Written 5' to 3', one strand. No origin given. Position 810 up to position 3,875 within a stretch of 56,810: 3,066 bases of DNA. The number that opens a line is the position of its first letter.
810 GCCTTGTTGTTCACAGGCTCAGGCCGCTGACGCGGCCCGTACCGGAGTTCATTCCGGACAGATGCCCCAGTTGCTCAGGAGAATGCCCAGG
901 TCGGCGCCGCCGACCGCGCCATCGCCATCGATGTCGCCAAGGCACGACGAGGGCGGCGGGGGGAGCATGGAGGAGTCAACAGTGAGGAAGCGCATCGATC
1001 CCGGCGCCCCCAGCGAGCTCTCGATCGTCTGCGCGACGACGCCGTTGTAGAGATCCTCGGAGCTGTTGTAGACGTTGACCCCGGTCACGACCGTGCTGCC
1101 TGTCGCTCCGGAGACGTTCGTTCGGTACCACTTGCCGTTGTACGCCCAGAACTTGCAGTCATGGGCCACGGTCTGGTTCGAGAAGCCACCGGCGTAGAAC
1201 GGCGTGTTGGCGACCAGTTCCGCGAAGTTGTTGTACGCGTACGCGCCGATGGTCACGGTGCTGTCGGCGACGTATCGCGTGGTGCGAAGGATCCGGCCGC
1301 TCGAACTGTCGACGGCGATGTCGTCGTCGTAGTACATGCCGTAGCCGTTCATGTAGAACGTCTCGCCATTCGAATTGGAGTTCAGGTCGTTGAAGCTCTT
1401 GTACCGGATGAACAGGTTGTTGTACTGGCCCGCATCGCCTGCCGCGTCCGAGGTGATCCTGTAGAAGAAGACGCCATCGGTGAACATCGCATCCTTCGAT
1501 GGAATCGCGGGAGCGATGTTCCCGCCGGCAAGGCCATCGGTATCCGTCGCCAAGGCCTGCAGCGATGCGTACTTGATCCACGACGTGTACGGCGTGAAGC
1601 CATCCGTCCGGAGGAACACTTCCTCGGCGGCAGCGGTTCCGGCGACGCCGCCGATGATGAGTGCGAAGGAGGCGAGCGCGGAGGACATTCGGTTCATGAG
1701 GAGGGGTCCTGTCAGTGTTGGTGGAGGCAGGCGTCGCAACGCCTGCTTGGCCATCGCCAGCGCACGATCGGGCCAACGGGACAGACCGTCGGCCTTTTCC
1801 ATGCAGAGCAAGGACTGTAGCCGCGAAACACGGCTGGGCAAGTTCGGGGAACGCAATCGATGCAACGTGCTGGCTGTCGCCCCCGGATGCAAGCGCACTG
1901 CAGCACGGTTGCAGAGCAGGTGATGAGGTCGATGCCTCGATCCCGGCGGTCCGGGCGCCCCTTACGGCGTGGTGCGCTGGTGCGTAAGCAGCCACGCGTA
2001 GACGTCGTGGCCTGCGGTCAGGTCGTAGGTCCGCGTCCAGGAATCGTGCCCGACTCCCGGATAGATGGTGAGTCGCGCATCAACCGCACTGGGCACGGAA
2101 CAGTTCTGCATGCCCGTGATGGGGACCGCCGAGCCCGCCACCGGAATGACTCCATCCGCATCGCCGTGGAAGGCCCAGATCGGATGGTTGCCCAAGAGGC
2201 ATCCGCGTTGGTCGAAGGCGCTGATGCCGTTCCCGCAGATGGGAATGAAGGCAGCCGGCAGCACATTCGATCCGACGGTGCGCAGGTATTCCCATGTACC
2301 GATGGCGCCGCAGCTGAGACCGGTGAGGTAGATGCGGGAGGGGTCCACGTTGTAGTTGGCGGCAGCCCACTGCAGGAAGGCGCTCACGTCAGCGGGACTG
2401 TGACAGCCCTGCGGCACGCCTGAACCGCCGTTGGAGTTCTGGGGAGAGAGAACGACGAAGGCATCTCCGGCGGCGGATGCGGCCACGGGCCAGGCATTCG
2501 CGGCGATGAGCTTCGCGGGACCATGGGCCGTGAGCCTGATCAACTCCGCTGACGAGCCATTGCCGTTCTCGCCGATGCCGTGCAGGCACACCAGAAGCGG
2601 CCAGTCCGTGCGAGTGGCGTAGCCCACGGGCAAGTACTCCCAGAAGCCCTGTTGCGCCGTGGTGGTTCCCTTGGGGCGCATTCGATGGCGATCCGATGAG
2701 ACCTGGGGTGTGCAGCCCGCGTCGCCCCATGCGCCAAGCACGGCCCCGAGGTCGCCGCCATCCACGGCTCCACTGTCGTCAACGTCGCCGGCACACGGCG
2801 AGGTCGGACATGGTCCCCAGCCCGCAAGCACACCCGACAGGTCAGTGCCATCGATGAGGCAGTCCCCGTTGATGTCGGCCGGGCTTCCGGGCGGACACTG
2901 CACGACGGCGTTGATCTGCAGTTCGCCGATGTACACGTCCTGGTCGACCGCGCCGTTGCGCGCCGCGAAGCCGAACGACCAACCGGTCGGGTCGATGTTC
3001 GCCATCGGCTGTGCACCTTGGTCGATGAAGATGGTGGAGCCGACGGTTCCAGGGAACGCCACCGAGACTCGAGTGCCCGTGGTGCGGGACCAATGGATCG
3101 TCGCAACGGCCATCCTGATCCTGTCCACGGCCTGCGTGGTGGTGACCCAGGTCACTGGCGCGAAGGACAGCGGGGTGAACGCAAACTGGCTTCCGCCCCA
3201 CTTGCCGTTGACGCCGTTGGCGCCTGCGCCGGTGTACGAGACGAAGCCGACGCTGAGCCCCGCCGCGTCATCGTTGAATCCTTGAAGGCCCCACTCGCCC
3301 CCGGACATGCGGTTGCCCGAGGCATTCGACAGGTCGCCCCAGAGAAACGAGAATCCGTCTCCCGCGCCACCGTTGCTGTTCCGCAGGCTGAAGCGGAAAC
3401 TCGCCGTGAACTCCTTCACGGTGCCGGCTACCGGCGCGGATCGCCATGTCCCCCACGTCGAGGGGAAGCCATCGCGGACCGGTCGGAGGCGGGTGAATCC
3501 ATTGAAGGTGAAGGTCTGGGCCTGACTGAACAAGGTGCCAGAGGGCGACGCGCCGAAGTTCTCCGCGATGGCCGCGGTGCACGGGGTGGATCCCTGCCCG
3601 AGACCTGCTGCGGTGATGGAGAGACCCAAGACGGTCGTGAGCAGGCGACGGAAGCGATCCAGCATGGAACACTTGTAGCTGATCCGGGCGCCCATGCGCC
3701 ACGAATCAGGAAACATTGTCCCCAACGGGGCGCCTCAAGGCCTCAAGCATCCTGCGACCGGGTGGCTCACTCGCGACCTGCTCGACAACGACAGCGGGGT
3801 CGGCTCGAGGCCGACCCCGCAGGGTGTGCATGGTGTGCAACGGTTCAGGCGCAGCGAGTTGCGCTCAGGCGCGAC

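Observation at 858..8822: Three-member surface-protein family with fourfold internal repeats and a swapped C-terminal anchor (dockerin-like repeat versus PEP-CTERM)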

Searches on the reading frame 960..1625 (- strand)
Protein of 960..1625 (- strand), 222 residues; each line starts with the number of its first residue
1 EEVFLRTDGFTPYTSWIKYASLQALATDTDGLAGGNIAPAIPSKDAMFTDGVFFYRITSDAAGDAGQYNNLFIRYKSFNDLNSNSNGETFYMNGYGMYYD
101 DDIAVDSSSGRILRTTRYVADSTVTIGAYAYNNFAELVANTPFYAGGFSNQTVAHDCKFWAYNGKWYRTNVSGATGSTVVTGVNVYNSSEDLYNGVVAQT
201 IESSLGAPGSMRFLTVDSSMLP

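Call 12: find_homologous_proteins(query=A2, max_evalue=0.001)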
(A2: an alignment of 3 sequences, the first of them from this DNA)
Query A2 (3 sequences) (222 aa, profile of the alignment): 121 proteins with E <= 0.001 among 8000 candidates; the best 120 are listed.
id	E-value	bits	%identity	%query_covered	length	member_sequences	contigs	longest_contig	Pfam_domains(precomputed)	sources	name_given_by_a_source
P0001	2.4e-106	373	99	100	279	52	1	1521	-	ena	-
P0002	1.5e-98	347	91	98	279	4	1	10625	-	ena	-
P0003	1.7e-96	340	87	100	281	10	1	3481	-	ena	-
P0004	6.1e-96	339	84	100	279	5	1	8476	-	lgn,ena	-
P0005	6.7e-94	332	36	99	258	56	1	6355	-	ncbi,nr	ncbi:MAG: hypothetical protein QM519_04640 [Bacteroidia bacterium]|nr:hypothetical protein [Bacteroi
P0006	1.1e-86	308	38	99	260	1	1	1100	-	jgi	-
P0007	3.3e-85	304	39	94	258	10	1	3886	-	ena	-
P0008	6.8e-85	303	33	91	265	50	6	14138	-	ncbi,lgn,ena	-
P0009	7.2e-85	302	64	99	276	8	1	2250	-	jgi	-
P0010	1.2e-84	302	68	99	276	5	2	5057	-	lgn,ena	-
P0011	2.7e-84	301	37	99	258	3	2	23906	-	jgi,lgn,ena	-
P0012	1.3e-83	298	33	91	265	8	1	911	-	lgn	-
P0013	7.4e-82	293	38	94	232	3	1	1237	-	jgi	-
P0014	1.6e-81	291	36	99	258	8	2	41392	-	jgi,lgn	-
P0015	4.0e-81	290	62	99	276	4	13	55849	-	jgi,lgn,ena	jgi:hypothetical protein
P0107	5.4e-42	162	30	91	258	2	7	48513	-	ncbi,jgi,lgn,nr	ncbi:MAG: PEP-CTERM sorting domain-containing protein [Planctomycetes bacterium]|nr:PEP-CTERM sortin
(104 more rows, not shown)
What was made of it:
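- NCBI's pipeline already calls one PAPG member a PEP-CTERM protein (call 12).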

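Call 36: search_solved_structures(query=A5, max_evalue=10)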
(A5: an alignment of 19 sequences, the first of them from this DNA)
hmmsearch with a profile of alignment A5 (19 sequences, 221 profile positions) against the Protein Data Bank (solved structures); distinct sequences matched with E-value up to 10: 7.
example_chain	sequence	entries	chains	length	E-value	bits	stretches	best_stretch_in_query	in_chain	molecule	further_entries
1zn0_B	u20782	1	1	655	2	11.6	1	50-105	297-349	ELONGATION FACTOR G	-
4v9h_AY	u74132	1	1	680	2.1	11.5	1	50-105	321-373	Elongation factor G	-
3izp_E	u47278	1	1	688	2.2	11.5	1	50-105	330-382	Elongation factor G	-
4v9j_AY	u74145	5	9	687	2.2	11.5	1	50-105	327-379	Elongation factor G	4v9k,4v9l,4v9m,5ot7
2bm0_A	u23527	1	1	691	2.2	11.5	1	50-105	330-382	ELONGATION FACTOR G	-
2bm1_A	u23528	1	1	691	2.2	11.5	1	50-105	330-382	ELONGATION FACTOR G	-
2j7k_A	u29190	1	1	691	2.2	11.5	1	50-105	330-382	ELONGATION FACTOR G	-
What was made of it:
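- On Named propeller sequence families (Kelch, hemopexin and others in Pfam): There is no PDB sequence match either (call 36).
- Tried and rejected: Sequence search against PDB gave only noise (EF-G, E about 2; call 36).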

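Call 47: search_protein_representatives(alignment_id=A5)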
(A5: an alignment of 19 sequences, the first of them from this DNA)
Query: 19 sequences, 221 profile positions. Proteins with E-value up to 0.001 (for the whole library): 38; up to 1e-10: 27; up to 1e-30: 10. The best 38 are listed.
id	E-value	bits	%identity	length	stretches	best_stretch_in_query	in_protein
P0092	5.0e-92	324.3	-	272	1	2-221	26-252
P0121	3.5e-67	243.0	-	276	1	6-220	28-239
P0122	8.6e-51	189.4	-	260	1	6-220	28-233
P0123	5.5e-50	186.8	-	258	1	16-220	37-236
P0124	8.4e-50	186.2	-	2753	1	8-218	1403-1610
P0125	2.4e-39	152.0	-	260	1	8-221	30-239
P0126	9.3e-39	150.1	-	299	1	4-221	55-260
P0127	4.3e-38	147.9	-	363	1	7-221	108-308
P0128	8.6e-37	143.6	-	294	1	3-221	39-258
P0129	3.9e-36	141.5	-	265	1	5-220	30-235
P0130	2.9e-29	119.0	-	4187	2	78-203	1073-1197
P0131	5.5e-29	118.1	-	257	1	6-221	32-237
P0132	4.0e-26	108.8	-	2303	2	78-210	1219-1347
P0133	1.0e-25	107.5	-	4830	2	78-216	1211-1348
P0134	5.0e-24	101.9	-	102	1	1-81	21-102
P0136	2.8e-23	99.5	-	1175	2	74-215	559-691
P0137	4.4e-23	98.8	-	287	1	3-220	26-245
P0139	1.3e-21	94.0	-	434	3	75-165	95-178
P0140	2.2e-21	93.2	-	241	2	85-207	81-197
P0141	1.6e-18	83.9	-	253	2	5-168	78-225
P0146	4.7e-11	59.5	-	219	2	109-221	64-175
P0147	2.1e-10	57.3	-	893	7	93-192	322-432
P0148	8.7e-10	55.3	-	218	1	78-220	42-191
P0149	1.2e-09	54.9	-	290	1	12-221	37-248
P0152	2.4e-07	47.3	-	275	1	85-221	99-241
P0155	4.2e-05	40.0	-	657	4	92-165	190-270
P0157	5.0e-04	36.5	-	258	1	13-212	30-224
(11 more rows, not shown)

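Call 50: search_protein_families(library=pfam, proteins=[P0124, P0139, P0140, P0141, P0157, P0136, P0147, P0155], max_evalue=0.01)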
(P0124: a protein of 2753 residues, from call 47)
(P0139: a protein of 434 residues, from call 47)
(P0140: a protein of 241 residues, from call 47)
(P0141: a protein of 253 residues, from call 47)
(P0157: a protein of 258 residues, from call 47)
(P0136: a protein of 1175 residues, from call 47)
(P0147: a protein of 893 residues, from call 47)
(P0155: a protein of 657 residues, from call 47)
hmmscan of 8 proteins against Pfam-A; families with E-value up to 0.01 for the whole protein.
P0124 (2753 aa): 4 families
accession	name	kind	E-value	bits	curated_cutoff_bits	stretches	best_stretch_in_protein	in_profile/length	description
PF11617.13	Cu-binding_MopE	-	1.5e-86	284.6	27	9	1271-1300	1-30/30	Putative metal-binding motif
PF01483.27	P_proprotein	-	3.1e-36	123.8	21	4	809-846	2-39/86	Proprotein convertase P-domain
PF00932.25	LTD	-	1.4e-14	54.8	34.3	1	70-199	5-107/109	Lamin Tail Domain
PF02412.23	TSP_3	-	0.0067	16.5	25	1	1785-1803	15-33/36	Thrombospondin type 3 repeat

P0139 (434 aa): 0 families

P0140 (241 aa): 1 family
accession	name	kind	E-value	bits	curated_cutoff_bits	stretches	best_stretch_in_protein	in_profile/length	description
PF07589.16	PEP-CTERM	-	9.7e-05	22.7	20.7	1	217-239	1-24/24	PEP-CTERM motif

P0141 (253 aa): 1 family
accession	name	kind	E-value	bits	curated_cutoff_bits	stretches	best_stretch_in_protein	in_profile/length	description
PF07589.16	PEP-CTERM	-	0.0024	18.3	20.7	1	230-252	1-24/24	PEP-CTERM motif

P0157 (258 aa): 0 families

P0136 (1175 aa): 2 families
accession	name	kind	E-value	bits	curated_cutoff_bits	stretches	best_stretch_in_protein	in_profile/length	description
PF18962.6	Por_Secre_tail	-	1.9e-15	57.3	27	1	1100-1174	1-75/75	Secretion system C-terminal sorting domain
PF00028.23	Cadherin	-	2.8e-09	37.7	28.8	2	942-1009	26-90/93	Cadherin domain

P0147 (893 aa): 11 families
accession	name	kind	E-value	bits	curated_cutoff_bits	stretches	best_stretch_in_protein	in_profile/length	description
PF10342.15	Kre9_KNH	-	5.6e-62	207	24.6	7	418-499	1-91/94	Kre9/KNH-like N-terminal Ig-like domain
PF09603.15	Fib_succ_major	-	6.6e-44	150.8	33.9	1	713-892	3-187/187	Fibrobacter succinogenes major domain (Fib_succ_major)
PF23192.1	NOMO_12th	-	4.4e-14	53.4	27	0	525-598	7-84/98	NOMO C-terminal transthyretin-like domain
PF02922.24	CBM_48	-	3.4e-07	30.9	22.4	0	534-587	21-75/83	Carbohydrate-binding module 48 (Isoamylase N-terminal domain)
PF17964.7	Big_10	-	7.4e-07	30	22.9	0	170-253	32-117/164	Bacterial Ig domain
PF17902.7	SH3_10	-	9e-05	22.9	22.8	0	586-620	16-50/65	SH3 domain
PF20608.4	Phage_tube_C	-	0.00015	22.5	24.1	0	75-133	13-68/82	Phage tail tube protein C-terminal domain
PF22902.2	NOMO1-like_9th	-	0.0022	18.2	27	0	536-563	14-41/75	BOS complex subunit NOMO1-like, beta sandwich domain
PF02012.26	BNR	-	0.0026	17.9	27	0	514-521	4-11/12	BNR/Asp-box repeat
PF24062.1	DUF7362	-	0.0061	17.2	27.6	0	175-209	96-130/163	Domain of unknown function (DUF7362)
PF24638.1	KH_DEAH11_1st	-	0.0062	17.1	27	0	186-205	35-54/65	DEAH11 eukaryotic type KH-domain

P0155 (657 aa): 7 families
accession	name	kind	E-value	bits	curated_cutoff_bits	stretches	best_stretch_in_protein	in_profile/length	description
PF10342.15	Kre9_KNH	-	1.3e-34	119.2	24.6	4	290-371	1-91/94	Kre9/KNH-like N-terminal Ig-like domain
PF14610.12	Psg1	-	6.1e-06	26.6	30.1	1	290-368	29-121/186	Ykl077w/Psg1 (Pma1 Stabilization in Golgi)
PF17964.7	Big_10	-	7.6e-06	26.7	22.9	0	230-318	31-117/164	Bacterial Ig domain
PF02922.24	CBM_48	-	0.00013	22.7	22.4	0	217-264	25-73/83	Carbohydrate-binding module 48 (Isoamylase N-terminal domain)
PF20608.4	Phage_tube_C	-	0.00038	21.2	24.1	0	330-391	11-68/82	Phage tail tube protein C-terminal domain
PF02012.26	BNR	-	0.00048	20.1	27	0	291-298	4-11/12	BNR/Asp-box repeat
PF24062.1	DUF7362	-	0.00063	20.4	27.6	0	237-271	96-130/163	Domain of unknown function (DUF7362)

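Call 51: search_protein_families(library=ncbifam, proteins=[P0125, P0129, P0140, P0141, P0146, P0149, P0152, P0157, P0131, P0137], max_evalue=0.1)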
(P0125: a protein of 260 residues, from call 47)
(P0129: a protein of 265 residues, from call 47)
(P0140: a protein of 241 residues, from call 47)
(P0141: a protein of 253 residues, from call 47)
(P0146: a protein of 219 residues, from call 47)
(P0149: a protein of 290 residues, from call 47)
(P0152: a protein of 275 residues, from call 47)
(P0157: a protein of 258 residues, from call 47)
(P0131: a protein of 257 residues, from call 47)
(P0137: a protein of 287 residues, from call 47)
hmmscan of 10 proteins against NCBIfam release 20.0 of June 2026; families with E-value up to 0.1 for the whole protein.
P0125 (260 aa): 2 families
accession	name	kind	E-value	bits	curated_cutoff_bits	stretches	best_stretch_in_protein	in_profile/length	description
TIGR02595.1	PEP_CTERM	domain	0.014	16.2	16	1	238-259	1-23/24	PEP-CTERM sorting domain-containing protein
NF038129.1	PEP_NF038129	equivalog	0.084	12.7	65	0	230-257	162-192/194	NF038129 family PEP-CTERM protein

P0129 (265 aa): 9 families
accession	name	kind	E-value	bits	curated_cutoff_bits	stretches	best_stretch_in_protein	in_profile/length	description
NF038129.1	PEP_NF038129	equivalog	3.8e-05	23.6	65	1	231-260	167-193/194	NF038129 family PEP-CTERM protein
NF038120.1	PEP_CTERM_QFxxD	subfamily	0.002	18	80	1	233-260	188-215/215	NF038120 family PEP-CTERM protein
NF038126.1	PEP_CTERM_FxDxF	subfamily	0.0064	16.7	50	1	222-260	130-165/165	FxDxF family PEP-CTERM protein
NF033554.9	floc_PepA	equivalog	0.0075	16.1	80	1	214-260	212-259/261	flocculation-associated PEP-CTERM protein PepA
NF038124.1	PEP_CTERM_TLD_A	exception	0.0079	15.8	100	1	192-260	165-233/235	PEP_CTERM-anchored TLD domain-containing protein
TIGR02595.1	PEP_CTERM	domain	0.02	15.7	16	1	238-261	1-23/24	PEP-CTERM sorting domain-containing protein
NF038119.1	PEP_CTERM_MHFG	equivalog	0.025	14.9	100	1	233-260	231-258/260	MHFG family PEP-CTERM protein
NF038125.1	PEP_CTERM_THxN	subfamily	0.036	13.7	85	1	228-260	213-245/246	THxN family PEP-CTERM protein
NF038118.1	PEP_CTERM_CCXG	equivalog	0.076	12.7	90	0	236-260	174-198/199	CCXG family PEP-CTERM protein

P0140 (241 aa): 8 families
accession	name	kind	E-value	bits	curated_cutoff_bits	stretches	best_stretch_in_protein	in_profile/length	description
TIGR02595.1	PEP_CTERM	domain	1.1e-05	25.9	16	1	218-241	1-24/24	PEP-CTERM sorting domain-containing protein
NF038118.1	PEP_CTERM_CCXG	equivalog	0.00042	20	90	1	214-241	172-199/199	CCXG family PEP-CTERM protein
NF038129.1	PEP_NF038129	equivalog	0.0017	18.2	65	1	141-241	88-194/194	NF038129 family PEP-CTERM protein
NF038125.1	PEP_CTERM_THxN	subfamily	0.0056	16.3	85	1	216-241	222-246/246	THxN family PEP-CTERM protein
NF038119.1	PEP_CTERM_MHFG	equivalog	0.0068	16.7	100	1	212-241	230-259/260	MHFG family PEP-CTERM protein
NF038126.1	PEP_CTERM_FxDxF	subfamily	0.014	15.6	50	1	217-236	141-160/165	FxDxF family PEP-CTERM protein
NF049909.1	major_OM_FomA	equivalog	0.027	13.9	350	1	114-202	131-218/364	major outer membrane protein FomA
TIGR04183.1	Por_Secre_tail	domain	0.065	13.2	23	0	58-79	50-67/72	T9SS type A sorting domain-containing protein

P0141 (253 aa): 1 family
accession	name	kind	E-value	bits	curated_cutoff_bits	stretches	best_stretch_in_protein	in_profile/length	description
TIGR02595.1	PEP_CTERM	domain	9.5e-05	23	16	1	231-253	1-23/24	PEP-CTERM sorting domain-containing protein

P0146 (219 aa): 2 families
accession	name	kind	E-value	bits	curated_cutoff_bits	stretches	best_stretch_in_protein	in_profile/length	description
TIGR01328.1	met_gam_lyase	equivalog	0.042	12.7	549.7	1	90-172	12-92/391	methionine gamma-lyase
NF004876.0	PRK06234.1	subfamily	0.094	11.7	666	0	95-167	22-92/400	methionine gamma-lyase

P0149 (290 aa): 0 families

P0152 (275 aa): 5 families
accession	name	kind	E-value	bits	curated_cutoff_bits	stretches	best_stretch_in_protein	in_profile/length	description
NF038126.1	PEP_CTERM_FxDxF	subfamily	0.0011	19.3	50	1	246-272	140-165/165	FxDxF family PEP-CTERM protein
NF038129.1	PEP_NF038129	equivalog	0.0048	16.7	65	1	234-272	157-193/194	NF038129 family PEP-CTERM protein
TIGR02595.1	PEP_CTERM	domain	0.0075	17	16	1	248-274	1-24/24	PEP-CTERM sorting domain-containing protein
NF038119.1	PEP_CTERM_MHFG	equivalog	0.023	15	100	1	243-272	231-260/260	MHFG family PEP-CTERM protein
NF035944.1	PEPxxWA-CTERM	domain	0.073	13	35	0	248-272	1-24/24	PEPxxWA-CTERM sorting domain-containing protein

P0157 (258 aa): 2 families
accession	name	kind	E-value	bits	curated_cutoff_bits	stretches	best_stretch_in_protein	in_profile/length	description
NF038129.1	PEP_NF038129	equivalog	0.012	15.4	65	1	223-257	160-192/194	NF038129 family PEP-CTERM protein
NF000091.3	D_ala_D_ser_VanG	exception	0.037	12.9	495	0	36-79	16-59/344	D-alanine--D-serine ligase VanG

P0131 (257 aa): 2 families
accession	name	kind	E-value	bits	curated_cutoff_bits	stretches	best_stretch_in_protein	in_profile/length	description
TIGR03901.2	MYXO-CTERM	domain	0.0023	18.3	20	1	238-257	14-33/34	MYXO-CTERM sorting domain-containing protein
NF038359.1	blaPRC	exception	0.016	14.1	820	1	46-111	120-184/379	PRC family class C beta-lactamase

P0137 (287 aa): 0 families
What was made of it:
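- Distant members P0125, P0140, P0141 and P0152 pass TIGR02595 PEP_CTERM, and P0140 passes PF07589 (calls 50, 51).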

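Call 57: find_encoding_contigs(protein=P0137, flank=8000, max_places=4)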
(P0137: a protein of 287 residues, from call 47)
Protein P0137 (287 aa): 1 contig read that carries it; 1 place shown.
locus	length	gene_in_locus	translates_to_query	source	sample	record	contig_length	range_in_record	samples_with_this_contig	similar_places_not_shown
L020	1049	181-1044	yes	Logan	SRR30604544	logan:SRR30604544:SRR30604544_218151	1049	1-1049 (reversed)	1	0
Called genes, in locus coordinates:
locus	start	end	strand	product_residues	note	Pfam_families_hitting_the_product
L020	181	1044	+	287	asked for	-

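Call 58: find_encoding_contigs(protein=P0148, flank=8000, max_places=4)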
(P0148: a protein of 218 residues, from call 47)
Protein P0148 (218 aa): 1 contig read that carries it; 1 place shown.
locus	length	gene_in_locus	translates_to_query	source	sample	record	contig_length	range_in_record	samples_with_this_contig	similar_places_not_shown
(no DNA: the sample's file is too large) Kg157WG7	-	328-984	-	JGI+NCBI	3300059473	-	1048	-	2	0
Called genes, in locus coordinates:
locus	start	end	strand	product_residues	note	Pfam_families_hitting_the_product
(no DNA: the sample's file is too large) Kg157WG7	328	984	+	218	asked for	-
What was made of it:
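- Tried and rejected: The genomic context of the second dockerin-tailed lineage (P0137, P0148) could not be read, because the contigs are about 1 kb long (calls 57, 58).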

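Call 59: find_encoding_contigs(protein=P0124, flank=6000, max_places=3)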
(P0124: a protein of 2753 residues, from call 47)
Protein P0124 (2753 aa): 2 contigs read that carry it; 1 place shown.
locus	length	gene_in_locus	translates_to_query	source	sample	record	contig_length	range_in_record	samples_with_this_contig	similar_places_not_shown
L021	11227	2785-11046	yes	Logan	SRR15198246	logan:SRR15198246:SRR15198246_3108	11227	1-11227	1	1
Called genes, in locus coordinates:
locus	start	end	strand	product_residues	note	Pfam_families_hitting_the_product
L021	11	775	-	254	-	-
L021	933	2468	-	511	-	PF00963:Cohesin (weak), PF02494:HYR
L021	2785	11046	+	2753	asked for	PF00932:LTD, PF11617:Cu-binding_MopE, PF01483:P_proprotein (weak), PF11617:Cu-binding_MopE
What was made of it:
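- On Type I dockerin (PF00404) / GC-type dockerin (NF041540): A Cohesin(weak)+HYR protein lies next to the fused A-type domain in another lineage (call 59).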

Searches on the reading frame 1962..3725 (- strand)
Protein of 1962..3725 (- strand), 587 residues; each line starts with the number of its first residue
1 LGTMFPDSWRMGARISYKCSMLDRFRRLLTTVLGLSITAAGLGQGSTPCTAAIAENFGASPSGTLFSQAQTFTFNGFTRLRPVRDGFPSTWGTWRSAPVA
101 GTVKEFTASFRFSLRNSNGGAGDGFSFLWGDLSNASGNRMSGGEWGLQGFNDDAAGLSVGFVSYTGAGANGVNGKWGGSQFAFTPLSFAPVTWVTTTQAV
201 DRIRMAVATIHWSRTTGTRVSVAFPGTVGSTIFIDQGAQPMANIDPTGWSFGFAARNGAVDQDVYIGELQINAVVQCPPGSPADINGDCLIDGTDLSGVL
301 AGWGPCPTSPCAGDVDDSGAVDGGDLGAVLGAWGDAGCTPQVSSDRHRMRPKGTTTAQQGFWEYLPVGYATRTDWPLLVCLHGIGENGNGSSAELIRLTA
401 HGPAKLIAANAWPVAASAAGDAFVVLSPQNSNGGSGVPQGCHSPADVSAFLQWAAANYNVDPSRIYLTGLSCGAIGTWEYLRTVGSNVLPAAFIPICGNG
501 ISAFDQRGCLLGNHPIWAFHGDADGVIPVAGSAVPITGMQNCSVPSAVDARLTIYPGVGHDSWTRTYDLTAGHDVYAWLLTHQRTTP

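Call 11: search_protein_families(library=ncbifam, proteins=[window:1962-3725:-], max_evalue=0.01)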
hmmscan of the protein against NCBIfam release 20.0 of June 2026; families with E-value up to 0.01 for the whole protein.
window:1962-3725:- (587 aa): 2 families
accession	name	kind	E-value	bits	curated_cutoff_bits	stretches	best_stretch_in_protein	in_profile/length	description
NF050058.1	e_dPHAscl_type1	hypoth_equivalog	5.6e-11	42.4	150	1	357-476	6-117/276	extracellular catalytic domain type 1 short-chain-length polyhydroxyalkanoate depolymerase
TIGR01840.1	esterase_phb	subfamily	0.00052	19.6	107.85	1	452-477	84-109/213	PHB depolymerase family esterase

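Call 38: search_protein_families(library=pfam, proteins=[window:1962-3725:-], max_evalue=0.001)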
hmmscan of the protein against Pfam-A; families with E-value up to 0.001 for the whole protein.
window:1962-3725:- (587 aa): 1 family
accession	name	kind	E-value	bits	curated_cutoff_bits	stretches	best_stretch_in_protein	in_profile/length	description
PF00326.27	Peptidase_S9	-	5.6e-05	23.2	22.6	0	513-582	144-209/213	Prolyl oligopeptidase family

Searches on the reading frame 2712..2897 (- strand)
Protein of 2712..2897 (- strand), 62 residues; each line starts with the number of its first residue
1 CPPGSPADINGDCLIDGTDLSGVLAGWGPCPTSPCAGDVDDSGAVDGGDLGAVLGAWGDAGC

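Call 40: search_protein_families(library=pfam, proteins=[window:2712-2897:-], max_evalue=10)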
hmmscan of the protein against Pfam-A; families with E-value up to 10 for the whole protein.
seq(62 aa): 2 families
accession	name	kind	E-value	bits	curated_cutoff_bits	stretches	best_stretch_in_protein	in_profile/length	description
PF00404.24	Dockerin_1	-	0.0017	19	22.9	2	36-53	1-18/57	Dockerin type I domain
PF13405.12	EF-hand_6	-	0.04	14.1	25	1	38-58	10-30/30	EF-hand domain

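Call 41: search_protein_families(library=ncbifam, proteins=[window:2712-2897:-], max_evalue=10)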
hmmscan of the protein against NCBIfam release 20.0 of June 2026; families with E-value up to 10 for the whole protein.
seq(62 aa): 0 families
